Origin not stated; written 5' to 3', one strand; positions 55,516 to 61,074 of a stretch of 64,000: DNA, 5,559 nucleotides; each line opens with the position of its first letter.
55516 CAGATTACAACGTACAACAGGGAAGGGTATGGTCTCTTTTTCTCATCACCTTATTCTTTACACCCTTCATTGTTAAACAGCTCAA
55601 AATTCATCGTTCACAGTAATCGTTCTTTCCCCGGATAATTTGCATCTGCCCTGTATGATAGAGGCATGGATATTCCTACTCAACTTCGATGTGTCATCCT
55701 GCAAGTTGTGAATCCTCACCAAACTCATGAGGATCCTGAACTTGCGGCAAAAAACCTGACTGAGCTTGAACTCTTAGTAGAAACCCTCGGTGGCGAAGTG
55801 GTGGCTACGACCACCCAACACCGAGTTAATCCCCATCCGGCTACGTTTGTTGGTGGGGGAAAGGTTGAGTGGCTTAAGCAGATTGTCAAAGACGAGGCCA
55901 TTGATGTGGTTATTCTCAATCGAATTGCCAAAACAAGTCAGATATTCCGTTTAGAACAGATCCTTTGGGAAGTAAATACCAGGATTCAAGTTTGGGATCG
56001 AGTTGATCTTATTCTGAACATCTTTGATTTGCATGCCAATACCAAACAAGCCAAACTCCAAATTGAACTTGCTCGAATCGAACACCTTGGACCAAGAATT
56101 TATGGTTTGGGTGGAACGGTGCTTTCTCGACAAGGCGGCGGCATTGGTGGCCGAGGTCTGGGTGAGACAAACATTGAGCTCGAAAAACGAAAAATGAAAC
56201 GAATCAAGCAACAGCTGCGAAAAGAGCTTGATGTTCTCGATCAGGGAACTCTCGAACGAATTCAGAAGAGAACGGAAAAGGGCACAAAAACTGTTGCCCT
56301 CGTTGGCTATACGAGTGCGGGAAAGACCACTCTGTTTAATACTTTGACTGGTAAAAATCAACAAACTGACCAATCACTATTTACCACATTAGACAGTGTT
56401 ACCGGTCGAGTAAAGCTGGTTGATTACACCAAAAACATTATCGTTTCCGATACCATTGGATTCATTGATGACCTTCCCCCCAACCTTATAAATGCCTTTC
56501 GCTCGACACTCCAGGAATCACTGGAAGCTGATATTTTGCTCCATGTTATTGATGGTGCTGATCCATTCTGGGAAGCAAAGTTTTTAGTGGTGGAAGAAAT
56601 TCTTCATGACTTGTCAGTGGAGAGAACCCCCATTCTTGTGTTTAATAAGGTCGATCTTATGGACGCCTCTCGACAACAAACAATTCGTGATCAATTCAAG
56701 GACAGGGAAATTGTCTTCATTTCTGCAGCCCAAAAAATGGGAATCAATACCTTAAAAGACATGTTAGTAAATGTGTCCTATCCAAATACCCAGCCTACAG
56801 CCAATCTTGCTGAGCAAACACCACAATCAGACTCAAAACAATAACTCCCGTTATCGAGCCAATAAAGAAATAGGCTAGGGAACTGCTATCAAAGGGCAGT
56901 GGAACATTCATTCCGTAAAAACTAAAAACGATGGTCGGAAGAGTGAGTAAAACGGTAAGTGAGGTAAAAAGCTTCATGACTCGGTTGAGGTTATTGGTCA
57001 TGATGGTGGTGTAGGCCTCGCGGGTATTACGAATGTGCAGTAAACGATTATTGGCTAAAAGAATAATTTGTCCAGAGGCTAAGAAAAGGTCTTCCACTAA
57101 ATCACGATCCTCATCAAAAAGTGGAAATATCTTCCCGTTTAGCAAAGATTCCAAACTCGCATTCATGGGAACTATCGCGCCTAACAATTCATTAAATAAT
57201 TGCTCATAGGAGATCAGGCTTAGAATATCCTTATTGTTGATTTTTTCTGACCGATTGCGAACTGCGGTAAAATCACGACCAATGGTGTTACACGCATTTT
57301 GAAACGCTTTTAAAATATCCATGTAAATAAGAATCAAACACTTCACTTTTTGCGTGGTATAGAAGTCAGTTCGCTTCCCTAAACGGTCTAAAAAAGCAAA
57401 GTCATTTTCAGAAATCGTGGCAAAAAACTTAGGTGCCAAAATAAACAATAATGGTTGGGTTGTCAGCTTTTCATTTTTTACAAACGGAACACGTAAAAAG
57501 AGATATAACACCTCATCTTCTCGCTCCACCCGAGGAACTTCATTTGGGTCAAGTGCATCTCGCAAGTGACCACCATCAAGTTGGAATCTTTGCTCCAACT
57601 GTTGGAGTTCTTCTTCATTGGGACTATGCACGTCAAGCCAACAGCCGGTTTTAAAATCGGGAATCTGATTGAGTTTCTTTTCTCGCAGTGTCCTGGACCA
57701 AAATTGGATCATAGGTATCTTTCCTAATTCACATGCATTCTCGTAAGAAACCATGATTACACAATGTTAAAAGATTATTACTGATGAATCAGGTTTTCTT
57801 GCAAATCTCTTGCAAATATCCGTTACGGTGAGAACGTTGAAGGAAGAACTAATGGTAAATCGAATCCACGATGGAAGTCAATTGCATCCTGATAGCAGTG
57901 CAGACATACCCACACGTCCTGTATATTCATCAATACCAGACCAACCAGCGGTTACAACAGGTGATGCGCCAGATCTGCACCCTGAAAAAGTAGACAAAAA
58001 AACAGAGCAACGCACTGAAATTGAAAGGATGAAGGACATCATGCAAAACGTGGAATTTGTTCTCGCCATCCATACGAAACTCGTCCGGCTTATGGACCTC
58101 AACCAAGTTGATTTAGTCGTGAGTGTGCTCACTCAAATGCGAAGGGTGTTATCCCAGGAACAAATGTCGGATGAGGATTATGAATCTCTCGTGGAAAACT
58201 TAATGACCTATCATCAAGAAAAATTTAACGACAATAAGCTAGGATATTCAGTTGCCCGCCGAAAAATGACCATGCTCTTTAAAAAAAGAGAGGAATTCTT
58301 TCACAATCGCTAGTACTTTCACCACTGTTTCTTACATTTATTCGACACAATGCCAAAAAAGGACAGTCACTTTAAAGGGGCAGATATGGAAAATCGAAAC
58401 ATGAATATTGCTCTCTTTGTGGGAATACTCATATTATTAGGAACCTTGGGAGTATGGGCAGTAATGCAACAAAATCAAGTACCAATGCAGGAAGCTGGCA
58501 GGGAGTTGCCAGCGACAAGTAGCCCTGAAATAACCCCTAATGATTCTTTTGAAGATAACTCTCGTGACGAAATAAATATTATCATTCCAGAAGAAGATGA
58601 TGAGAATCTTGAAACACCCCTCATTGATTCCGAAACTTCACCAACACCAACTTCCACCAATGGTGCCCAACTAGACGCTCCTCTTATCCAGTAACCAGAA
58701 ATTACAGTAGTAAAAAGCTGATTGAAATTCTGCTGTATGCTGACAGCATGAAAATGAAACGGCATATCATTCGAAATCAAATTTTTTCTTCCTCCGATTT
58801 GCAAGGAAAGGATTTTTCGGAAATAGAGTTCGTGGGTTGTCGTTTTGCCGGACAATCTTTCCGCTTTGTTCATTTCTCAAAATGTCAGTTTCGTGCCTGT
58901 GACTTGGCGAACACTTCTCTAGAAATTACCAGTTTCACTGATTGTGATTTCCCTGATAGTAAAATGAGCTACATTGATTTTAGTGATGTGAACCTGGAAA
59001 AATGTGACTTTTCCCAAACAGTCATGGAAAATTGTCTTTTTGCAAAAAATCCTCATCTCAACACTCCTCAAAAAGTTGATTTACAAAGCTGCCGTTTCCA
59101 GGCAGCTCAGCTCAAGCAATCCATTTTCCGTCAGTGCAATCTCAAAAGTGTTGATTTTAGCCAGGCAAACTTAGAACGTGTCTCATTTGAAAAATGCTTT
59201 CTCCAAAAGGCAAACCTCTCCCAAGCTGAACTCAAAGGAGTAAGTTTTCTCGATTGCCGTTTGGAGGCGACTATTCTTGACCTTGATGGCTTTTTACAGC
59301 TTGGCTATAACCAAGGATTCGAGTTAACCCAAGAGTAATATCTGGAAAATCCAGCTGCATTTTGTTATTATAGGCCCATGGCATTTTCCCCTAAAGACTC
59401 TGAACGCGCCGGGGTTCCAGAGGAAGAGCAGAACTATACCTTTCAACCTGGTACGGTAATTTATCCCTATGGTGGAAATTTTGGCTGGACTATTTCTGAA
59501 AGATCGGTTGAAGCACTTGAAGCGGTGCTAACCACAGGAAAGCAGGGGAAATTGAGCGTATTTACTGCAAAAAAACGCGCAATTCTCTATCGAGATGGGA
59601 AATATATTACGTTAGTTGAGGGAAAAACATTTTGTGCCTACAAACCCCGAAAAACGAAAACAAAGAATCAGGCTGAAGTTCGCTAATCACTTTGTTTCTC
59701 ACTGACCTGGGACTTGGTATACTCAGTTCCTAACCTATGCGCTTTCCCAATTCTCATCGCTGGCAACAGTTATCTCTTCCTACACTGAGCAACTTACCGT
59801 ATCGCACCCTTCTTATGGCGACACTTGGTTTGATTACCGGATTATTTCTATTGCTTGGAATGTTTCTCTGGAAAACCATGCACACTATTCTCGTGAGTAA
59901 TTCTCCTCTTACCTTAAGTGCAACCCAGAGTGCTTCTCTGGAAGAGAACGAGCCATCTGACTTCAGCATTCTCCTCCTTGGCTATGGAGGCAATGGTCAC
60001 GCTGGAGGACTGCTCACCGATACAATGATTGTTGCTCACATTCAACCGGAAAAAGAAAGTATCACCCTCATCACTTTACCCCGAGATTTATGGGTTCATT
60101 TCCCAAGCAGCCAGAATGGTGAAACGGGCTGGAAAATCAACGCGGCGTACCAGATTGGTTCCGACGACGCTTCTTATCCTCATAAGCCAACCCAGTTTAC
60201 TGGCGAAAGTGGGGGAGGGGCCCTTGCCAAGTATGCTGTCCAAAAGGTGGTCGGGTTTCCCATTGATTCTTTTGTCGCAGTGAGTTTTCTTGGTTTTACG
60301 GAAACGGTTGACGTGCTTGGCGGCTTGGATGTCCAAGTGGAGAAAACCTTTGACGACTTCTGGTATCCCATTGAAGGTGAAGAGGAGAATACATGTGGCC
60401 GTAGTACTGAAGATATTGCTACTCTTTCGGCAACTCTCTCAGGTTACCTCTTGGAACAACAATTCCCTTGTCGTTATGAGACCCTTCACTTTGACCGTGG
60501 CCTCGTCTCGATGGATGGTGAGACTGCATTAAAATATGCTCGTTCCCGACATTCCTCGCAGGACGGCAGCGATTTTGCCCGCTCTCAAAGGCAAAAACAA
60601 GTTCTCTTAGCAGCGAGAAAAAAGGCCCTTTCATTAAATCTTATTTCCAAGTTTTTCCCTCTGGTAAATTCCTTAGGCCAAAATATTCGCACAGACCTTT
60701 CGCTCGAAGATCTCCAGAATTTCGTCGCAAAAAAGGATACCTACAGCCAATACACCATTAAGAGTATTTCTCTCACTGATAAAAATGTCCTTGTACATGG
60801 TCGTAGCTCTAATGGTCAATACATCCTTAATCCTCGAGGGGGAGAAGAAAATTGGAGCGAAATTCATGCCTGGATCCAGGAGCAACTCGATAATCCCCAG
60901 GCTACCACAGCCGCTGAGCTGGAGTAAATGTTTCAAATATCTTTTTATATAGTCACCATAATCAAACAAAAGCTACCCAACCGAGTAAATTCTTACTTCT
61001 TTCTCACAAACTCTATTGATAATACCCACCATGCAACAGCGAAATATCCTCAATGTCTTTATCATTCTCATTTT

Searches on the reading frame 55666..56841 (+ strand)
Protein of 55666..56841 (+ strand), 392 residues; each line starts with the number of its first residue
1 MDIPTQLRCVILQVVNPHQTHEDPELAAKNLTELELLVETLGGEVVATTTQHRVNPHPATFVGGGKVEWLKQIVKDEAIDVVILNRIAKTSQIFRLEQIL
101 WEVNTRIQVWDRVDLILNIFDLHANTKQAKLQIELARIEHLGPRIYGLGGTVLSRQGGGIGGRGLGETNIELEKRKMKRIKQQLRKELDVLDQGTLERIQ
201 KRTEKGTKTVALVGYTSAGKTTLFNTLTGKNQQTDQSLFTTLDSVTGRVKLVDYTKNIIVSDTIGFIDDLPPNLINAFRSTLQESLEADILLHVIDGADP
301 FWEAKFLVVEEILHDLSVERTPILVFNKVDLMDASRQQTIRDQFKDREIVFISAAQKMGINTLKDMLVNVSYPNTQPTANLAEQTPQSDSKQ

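Call 55: find_homologous_proteins(query=window:55666-56841:+, max_evalue=1e-60)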
Query window:55666-56841:+ (392 aa): 2590 proteins with E <= 1e-60 among 8000 candidates; the best 120 are listed.
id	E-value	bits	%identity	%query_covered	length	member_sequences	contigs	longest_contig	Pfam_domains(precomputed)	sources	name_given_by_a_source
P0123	3.0e-253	857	100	100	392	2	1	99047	PF01926.30,PF13167.12,PF02421.25,PF16360.11,PF03193.23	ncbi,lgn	-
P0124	6.0e-191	652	78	95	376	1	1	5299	PF01926.30,PF13167.12,PF02421.25,PF16360.11,PF03193.23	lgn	-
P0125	9.1e-191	652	79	97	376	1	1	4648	PF01926.30,PF13167.12,PF02421.25,PF16360.11,PF03193.23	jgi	jgi:GTP-binding protein HflX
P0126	8.2e-189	645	78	96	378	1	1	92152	PF01926.30,PF13167.12,PF02421.25,PF16360.11,PF03193.23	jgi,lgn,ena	-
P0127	3.3e-172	591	72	95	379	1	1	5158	PF01926.30,PF13167.12,PF02421.25,PF16360.11,PF00009.34,PF03193.23,PF16897.11,PF00071.29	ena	-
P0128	5.9e-154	531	65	94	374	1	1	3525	PF01926.30,PF13167.12,PF02421.25,PF16360.11,PF00009.34,PF03193.23,PF00071.29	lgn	-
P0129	5.1e-153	528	64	92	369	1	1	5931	PF01926.30,PF13167.12,PF02421.25,PF16360.11,PF00009.34,PF03193.23,PF16897.11,PF00071.29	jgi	jgi:GTP-binding protein HflX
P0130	1.6e-152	526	65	92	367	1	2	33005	PF01926.30,PF13167.12,PF02421.25,PF16360.11,PF03193.23,PF16897.11,PF00071.29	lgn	-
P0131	5.2e-150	518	64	94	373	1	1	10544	PF01926.30,PF13167.12,PF02421.25,PF16360.11,PF03193.23,PF16897.11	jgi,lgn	-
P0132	9.3e-150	517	63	93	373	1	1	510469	PF01926.30,PF13167.12,PF02421.25,PF16360.11,PF03193.23,PF00071.29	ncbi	ncbi:MAG: GTPase HflX [Patescibacteria group bacterium]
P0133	4.0e-149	515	64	93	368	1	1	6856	PF01926.30,PF13167.12,PF02421.25,PF16360.11,PF03193.23,PF00071.29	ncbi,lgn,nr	ncbi:MAG: GTPase HflX [bacterium]|nr:GTPase HflX [bacterium]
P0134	3.2e-146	505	61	97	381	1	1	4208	PF02492.26,PF01926.30,PF13167.12,PF02421.25,PF16360.11,PF03193.23,PF16897.11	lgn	-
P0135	3.8e-143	495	60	93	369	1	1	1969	PF01926.30,PF13167.12,PF02421.25,PF16360.11,PF03193.23,PF16897.11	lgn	-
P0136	6.4e-143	494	60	94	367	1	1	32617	PF01926.30,PF13167.12,PF02421.25,PF16360.11,PF03193.23,PF16897.11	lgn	-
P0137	4.9e-142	491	62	92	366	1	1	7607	PF01926.30,PF13167.12,PF02421.25,PF16360.11,PF03193.23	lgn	-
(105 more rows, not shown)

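Call 69: find_encoding_contigs(protein=P0132, flank=10000, max_places=1)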
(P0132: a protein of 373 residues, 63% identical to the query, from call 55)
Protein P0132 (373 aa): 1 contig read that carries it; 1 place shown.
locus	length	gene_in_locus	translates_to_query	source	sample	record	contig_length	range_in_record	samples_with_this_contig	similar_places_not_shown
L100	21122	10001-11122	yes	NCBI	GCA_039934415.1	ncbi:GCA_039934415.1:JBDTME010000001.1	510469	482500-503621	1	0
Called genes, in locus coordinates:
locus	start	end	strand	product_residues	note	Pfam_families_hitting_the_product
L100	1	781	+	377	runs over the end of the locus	PF13386:DsbD_2, PF13473:Cupredoxin_1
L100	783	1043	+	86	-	PF00403:HMA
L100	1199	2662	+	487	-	PF03193:RsgA_GTPase (faint), PF13476:AAA_23 (faint), PF00005:ABC_tran, PF02463:SMC_N (faint), PF13175:AAA_15 (faint), PF13191:AAA_16 (faint), PF13304:AAA_21 (weak), PF00005:ABC_tran, +3 more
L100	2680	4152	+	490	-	PF13231:PMT_2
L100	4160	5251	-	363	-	PF01757:Acyl_transf_3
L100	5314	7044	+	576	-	PF10131:PTPS_related (weak)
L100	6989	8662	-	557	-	-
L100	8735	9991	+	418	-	PF09992:NAGPA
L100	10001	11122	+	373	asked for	PF13167:GTP-bdg_N, PF16360:GTP-bdg_M, PF03193:RsgA_GTPase (faint), PF00071:Ras (faint), PF01926:MMR_HSR1, PF02421:FeoB_N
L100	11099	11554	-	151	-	-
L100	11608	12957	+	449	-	PF00753:Lactamase_B, PF23023:Anti-Pycsar_Apyc1 (weak), PF12706:Lactamase_B_2 (weak), PF10996:Beta-Casp, PF07521:RMMBL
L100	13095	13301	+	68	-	PF03779:SPW (weak)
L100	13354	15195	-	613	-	-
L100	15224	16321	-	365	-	PF03979:Sigma70_r1_1, PF00140:Sigma70_r1_2, PF04542:Sigma70_r2, PF04539:Sigma70_r3, PF04545:Sigma70_r4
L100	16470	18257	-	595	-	PF01807:Zn_ribbon_DnaG, PF08275:DNAG_N, PF01751:Toprim, PF13155:Toprim_2, PF13662:Toprim_4, PF10410:DnaB_bind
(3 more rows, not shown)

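Call 70: find_encoding_contigs(protein=P0130, flank=10000, max_places=1)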
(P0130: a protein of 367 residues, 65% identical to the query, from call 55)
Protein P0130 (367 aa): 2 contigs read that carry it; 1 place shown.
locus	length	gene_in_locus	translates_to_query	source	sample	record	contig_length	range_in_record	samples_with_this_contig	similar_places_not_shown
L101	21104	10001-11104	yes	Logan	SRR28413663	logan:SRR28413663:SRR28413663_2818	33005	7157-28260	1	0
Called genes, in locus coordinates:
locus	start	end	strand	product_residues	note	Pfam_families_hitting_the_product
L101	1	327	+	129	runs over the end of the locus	-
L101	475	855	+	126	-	PF00072:Response_reg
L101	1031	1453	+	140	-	PF00903:Glyoxalase (weak), PF22677:Ble-like_N (faint)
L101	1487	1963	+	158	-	PF08922:DUF1905, PF13376:OmdA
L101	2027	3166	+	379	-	PF00404:Dockerin_1 (weak)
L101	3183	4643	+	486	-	PF02366:PMT (weak), PF13231:PMT_2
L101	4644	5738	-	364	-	PF01757:Acyl_transf_3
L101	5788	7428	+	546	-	-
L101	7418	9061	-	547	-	-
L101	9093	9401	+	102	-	-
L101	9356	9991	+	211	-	PF09992:NAGPA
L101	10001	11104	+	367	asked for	PF13167:GTP-bdg_N, PF16360:GTP-bdg_M, PF03193:RsgA_GTPase (faint), PF02421:FeoB_N, PF00071:Ras (weak), PF01926:MMR_HSR1, PF16897:MMR_HSR1_Xtn (weak)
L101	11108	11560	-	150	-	-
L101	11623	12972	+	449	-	PF00753:Lactamase_B (weak), PF12706:Lactamase_B_2 (weak), PF16661:Lactamase_B_6 (weak), PF10996:Beta-Casp, PF07521:RMMBL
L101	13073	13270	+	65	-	PF03779:SPW (weak)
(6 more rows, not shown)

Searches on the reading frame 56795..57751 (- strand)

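Call 76: search_protein_families(library=pfam, proteins=[window:56795-57751:-], max_evalue=0.00001)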
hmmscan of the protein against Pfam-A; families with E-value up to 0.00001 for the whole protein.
window:56795-57751:- (318 aa): 1 family
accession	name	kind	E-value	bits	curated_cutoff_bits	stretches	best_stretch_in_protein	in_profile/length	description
PF01544.23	CorA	-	3.4e-38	132.1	27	1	35-312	3-288/292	CorA-like Mg2+ transporter protein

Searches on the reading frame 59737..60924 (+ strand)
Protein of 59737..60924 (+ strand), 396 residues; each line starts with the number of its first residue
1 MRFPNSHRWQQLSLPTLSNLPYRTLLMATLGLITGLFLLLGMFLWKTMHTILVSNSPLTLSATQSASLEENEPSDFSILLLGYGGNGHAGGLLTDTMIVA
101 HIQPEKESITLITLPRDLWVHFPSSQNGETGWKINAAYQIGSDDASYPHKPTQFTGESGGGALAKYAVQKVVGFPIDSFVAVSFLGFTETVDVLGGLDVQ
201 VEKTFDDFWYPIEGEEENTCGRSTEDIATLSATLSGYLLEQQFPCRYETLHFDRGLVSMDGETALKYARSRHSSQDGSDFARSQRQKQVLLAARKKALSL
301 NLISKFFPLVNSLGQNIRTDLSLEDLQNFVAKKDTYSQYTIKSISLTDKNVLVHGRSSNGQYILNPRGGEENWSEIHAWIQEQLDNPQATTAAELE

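Call 76: search_protein_families(library=pfam, proteins=[window:59737-60924:+], max_evalue=0.00001)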
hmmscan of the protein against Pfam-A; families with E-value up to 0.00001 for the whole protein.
window:59737-60924:+ (396 aa): 1 family
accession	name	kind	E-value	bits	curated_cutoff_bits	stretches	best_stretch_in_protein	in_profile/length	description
PF03816.19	LytR_cpsA_psr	-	3.8e-33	115.2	24.6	1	94-297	2-148/150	LytR_cpsA_psr family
